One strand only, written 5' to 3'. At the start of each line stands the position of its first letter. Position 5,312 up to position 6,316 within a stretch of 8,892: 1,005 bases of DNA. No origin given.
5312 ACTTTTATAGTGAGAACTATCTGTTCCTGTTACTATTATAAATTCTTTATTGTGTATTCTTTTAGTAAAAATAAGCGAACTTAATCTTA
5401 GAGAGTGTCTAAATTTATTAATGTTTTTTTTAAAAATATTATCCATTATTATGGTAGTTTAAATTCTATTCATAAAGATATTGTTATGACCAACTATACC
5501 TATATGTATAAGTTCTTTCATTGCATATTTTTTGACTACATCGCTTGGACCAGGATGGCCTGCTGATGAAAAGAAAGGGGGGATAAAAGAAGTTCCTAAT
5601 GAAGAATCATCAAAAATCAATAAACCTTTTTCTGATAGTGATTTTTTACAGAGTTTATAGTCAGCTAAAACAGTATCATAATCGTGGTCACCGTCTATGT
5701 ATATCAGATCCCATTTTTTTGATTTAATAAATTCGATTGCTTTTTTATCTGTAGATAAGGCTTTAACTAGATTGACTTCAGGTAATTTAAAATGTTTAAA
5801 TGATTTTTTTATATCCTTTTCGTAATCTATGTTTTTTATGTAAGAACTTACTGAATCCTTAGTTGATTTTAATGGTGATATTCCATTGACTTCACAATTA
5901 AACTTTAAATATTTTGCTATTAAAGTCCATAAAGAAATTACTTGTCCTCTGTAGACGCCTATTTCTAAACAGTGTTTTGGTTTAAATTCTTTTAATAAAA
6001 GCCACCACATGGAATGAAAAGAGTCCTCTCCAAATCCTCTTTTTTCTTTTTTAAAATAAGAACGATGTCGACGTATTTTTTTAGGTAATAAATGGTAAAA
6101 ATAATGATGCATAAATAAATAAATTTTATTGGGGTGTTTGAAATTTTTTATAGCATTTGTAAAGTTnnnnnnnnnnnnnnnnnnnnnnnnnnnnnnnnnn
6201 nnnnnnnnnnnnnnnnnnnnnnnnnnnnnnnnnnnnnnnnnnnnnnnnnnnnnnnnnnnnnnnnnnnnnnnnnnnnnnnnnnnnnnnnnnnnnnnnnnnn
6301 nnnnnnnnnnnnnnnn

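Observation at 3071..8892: Compact ABC-transporter-dependent glycan operon: extended Wzt plus two methyltransferases, with no recognisable WbdD/WbbB-type terminator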

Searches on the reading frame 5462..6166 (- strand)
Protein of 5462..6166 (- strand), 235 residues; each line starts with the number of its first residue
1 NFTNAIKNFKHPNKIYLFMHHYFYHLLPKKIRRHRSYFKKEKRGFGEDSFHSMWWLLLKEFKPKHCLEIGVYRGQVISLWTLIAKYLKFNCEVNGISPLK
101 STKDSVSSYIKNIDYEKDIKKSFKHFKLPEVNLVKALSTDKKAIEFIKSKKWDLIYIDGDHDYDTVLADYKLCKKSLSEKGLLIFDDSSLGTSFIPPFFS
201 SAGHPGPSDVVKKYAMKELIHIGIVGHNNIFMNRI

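Call 59: find_related_loci(query=A7, collection=genome_contigs, flank=10000)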
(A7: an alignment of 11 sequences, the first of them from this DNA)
Query A7 (235 aa) in genome_contigs; peptide patterns used: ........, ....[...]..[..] (x = any residue, [..] = any of these).
333 stretches matched a pattern; 153 encode a relative of the query (tblastn E <= 1e-3); the best 80 are kept; 80 distinct loci.
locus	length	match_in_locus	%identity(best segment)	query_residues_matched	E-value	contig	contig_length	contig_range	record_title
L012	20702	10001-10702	74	1-234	3e-122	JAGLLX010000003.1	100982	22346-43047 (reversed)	MAG: Candidatus Paceibacterota bacterium isolate RS_5_36 ROV157_5.bin.36.fa_3, whole genome shotgun sequence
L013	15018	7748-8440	60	1-231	4e-94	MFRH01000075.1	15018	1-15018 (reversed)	MAG: Candidatus Margulisbacteria bacterium GWF2_35_9 gwf2_scaffold_4720, whole genome shotgun sequence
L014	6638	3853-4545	57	1-231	8e-94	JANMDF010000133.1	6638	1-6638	MAG: Alphaproteobacteria bacterium isolate OTE_75_metabat_199 OTE_75_k141_3374123, whole genome shotgun sequence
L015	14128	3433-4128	56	1-232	3e-93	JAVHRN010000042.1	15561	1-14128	MAG: Gallionella sp. isolate WB01no16_51_36 NODE_1975_length_15561_cov_22.598220, whole genome shotgun sequence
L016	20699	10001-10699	57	1-233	4e-93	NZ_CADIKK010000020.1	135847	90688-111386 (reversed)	Paraburkholderia ultramafica strain LMG 28614 isolate LMG 28614, whole genome shotgun sequence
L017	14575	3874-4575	57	1-234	8e-93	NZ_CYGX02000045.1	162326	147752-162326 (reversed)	Paraburkholderia ribeironis strain STM 7296, whole genome shotgun sequence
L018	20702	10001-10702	59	1-234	5e-92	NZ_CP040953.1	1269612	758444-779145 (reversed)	Candidatus Methylopumilus universalis strain MMS-RVI-51 chromosome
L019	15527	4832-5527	56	1-232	1e-91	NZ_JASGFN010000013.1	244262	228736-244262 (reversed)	MAG: Paraburkholderia sp. isolate 1H005 JMF-2111-06-0001.hyb.bin.5_12, whole genome shotgun sequence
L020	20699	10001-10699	55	1-233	1e-91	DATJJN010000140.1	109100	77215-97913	MAG TPA_asm: Paraburkholderia sp. isolate SMAG_U15567 k141_12010934, whole genome shotgun sequence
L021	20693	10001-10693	55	1-231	1e-91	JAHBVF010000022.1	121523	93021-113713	MAG: Caldilineaceae bacterium isolate ACE_CHL8 CHL8_22, whole genome shotgun sequence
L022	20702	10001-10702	56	1-234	3e-91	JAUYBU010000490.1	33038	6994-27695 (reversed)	MAG: Bryobacterales bacterium isolate C20_concoct.bin.137 C20_k141_56575, whole genome shotgun sequence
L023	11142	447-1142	55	1-232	2e-89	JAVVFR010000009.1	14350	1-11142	MAG: Bacteroidales bacterium isolate TamC13-52 NODE_3534_length_14350_cov_4.932144, whole genome shotgun sequence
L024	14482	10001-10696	53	1-232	2e-87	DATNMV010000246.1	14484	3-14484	MAG TPA_asm: Stellaceae bacterium isolate SMAG_U11488 k141_156949, whole genome shotgun sequence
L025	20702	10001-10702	49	1-234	1e-85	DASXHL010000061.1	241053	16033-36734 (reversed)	MAG TPA_asm: Rhizomicrobium sp. isolate SMAG_U5192 k141_3364829, whole genome shotgun sequence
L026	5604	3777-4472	56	1-232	5e-84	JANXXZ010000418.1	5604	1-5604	MAG: Bacteroidales bacterium isolate GL140_3_metabat_260_sub GL140_3_k141_1813653, whole genome shotgun sequence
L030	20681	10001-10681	54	5-231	1e-81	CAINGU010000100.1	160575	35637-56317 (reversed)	MAG: uncultured cyanobacterium isolate I3-5_bin-073 genome assembly, contig: bin-073:100/119, whole genome shotgun seque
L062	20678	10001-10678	46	7-232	2e-72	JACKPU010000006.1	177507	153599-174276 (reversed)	MAG: Opitutaceae bacterium isolate HK-STAS-VERR-2 HK-STAS-VERR-2_6, whole genome shotgun sequence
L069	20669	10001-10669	49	13-234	7e-72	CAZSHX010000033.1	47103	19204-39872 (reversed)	MAG TPA_asm: uncultured Hyphomicrobiales bacterium isolate SRP284006_co1_568 genome assembly, contig: NODE_1009_length_4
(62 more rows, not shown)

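Call 66: search_protein_families(library=pfam, proteins=[L030:7512-8807:+, L062:1706-2914:+, L018:7864-8982:+], max_evalue=0.01)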
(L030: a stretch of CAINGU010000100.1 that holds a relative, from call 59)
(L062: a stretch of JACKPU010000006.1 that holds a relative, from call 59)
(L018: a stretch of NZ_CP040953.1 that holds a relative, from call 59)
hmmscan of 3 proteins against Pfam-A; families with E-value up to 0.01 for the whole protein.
L030:7512-8807:+ (432 aa): 4 families
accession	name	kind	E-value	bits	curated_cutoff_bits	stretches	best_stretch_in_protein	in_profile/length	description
PF00005.33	ABC_tran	-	1.5e-23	84.3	25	1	60-191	1-135/137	ABC transporter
PF13304.12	AAA_21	-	6.7e-05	23.5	27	1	74-93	3-22/304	AAA domain, putative AbiEii toxin, Type IV TA system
PF13555.12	AAA_29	-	0.0016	18.6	27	1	63-88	15-40/61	P-loop containing region of AAA domain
PF13175.12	AAA_15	-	0.009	16.1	32.1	0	60-97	14-50/374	AAA ATPase domain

L062:1706-2914:+ (403 aa): 4 families
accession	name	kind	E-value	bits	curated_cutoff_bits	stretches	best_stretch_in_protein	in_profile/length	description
PF00005.33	ABC_tran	-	3.3e-23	83.2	25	1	55-186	1-135/137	ABC transporter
PF14524.12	Wzt_C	-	4.7e-14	53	30.4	1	271-378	23-134/143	Wzt C-terminal domain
PF13304.12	AAA_21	-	8.6e-05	23.2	27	1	69-89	3-23/304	AAA domain, putative AbiEii toxin, Type IV TA system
PF13555.12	AAA_29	-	0.0072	16.5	27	0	59-83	16-40/61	P-loop containing region of AAA domain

L018:7864-8982:+ (373 aa): 1 family
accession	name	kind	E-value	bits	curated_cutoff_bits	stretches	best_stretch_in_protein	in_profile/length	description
PF03385.23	STELLO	-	4.1e-05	23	27.8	1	266-359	1-97/387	STELLO glycosyltransferases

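Call 81: search_protein_families(library=pfam, proteins=[L069:8836-9825:+], max_evalue=1)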
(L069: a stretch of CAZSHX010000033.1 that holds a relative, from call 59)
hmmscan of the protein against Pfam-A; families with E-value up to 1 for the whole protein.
L069:8836-9825:+ (330 aa): 2 families
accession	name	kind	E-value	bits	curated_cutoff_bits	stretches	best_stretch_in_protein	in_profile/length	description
PF03385.23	STELLO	-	1.3e-12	47.7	27.8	1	230-329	1-101/387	STELLO glycosyltransferases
PF03214.19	RGP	-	0.018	14.7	23.8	1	5-219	4-213/342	Reversibly glycosylated polypeptide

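Call 101: search_protein_families(library=pfam, proteins=[L030:3609-5042:+, L030:8892-9812:+, L030:9887-10690:+, L030:10680-11900:+, L030:12016-13035:+, L030:13107-14135:+, L030:14145-15038:+, L030:15044-16144:+], max_evalue=0.001)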
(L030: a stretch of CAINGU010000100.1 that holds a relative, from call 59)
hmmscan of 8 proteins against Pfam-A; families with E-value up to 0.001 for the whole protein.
L030:3609-5042:+ (478 aa): 4 families
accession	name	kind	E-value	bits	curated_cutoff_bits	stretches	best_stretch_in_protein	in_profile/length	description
PF00534.26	Glycos_transf_1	-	2.9e-14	53.4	26.4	1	287-452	8-171/172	Glycosyl transferases group 1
PF13579.12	Glyco_trans_4_4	-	2.9e-11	44.4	29.7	1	92-267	6-156/158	Glycosyl transferase 4-like domain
PF13439.12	Glyco_transf_4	-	1e-10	42.3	28.5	1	92-269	7-165/170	Glycosyltransferase Family 4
PF13692.12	Glyco_trans_1_4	-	1.1e-10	42.3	27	1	295-438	2-141/142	Glycosyl transferases group 1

L030:8892-9812:+ (307 aa): 0 families

L030:9887-10690:+ (268 aa): 1 family
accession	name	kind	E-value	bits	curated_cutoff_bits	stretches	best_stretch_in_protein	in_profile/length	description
PF13578.12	Methyltransf_24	-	4.5e-13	50.4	26.3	1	101-221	1-104/105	Methyltransferase domain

L030:10680-11900:+ (407 aa): 2 families
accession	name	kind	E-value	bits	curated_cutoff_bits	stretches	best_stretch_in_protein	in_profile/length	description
PF00534.26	Glycos_transf_1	-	1.2e-11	44.9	26.4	1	277-385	67-170/172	Glycosyl transferases group 1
PF13692.12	Glyco_trans_1_4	-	1.4e-09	38.8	27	1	293-372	68-141/142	Glycosyl transferases group 1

L030:12016-13035:+ (340 aa): 3 families
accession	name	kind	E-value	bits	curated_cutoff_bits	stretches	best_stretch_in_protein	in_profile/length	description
PF00535.33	Glycos_transf_2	-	2e-29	103.1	23.3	1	44-148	1-108/168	Glycosyl transferase family 2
PF10111.15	Glyco_tranf_2_2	-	6.1e-13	49.3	27.3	1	50-228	7-201/276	Glycosyltransferase like family 2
PF13641.12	Glyco_tranf_2_3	-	4.4e-09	37.1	27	1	41-234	1-202/230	Glycosyltransferase like family 2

L030:13107-14135:+ (343 aa): 3 families
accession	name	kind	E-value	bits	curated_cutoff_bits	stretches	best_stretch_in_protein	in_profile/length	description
PF00535.33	Glycos_transf_2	-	2.3e-27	96.4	23.3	1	42-204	1-167/168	Glycosyl transferase family 2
PF10111.15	Glyco_tranf_2_2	-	1.4e-11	44.8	27.3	1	50-246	11-223/276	Glycosyltransferase like family 2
PF13641.12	Glyco_tranf_2_3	-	1.3e-07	32.3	27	1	39-151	1-120/230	Glycosyltransferase like family 2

L030:14145-15038:+ (298 aa): 0 families

L030:15044-16144:+ (367 aa): 3 families
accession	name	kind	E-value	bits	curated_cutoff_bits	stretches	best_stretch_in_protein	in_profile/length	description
PF00534.26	Glycos_transf_1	-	9.8e-16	58.2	26.4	1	177-325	3-152/172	Glycosyl transferases group 1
PF13692.12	Glyco_trans_1_4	-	4.7e-15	56.5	27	1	193-326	5-137/142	Glycosyl transferases group 1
PF13439.12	Glyco_transf_4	-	0.00033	21.2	28.5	0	81-164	75-165/170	Glycosyltransferase Family 4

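Call 110: search_protein_families(library=pfam, proteins=[L030:8892-9812:+, L030:14145-15038:+], max_evalue=1)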
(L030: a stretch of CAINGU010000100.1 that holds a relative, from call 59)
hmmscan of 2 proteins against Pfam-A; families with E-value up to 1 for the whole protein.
L030:8892-9812:+ (307 aa): 3 families
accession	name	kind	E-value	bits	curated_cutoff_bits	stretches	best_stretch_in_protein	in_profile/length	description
PF13489.12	Methyltransf_23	-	0.025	14.8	27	1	64-148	34-123/164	Methyltransferase domain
PF08242.18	Methyltransf_12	-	0.051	14.7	30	1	90-138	46-97/98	Methyltransferase domain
PF12538.13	FtsK_SpoIIIE_N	-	0.089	13.5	27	0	41-70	64-93/115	DNA transporter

L030:14145-15038:+ (298 aa): 0 families
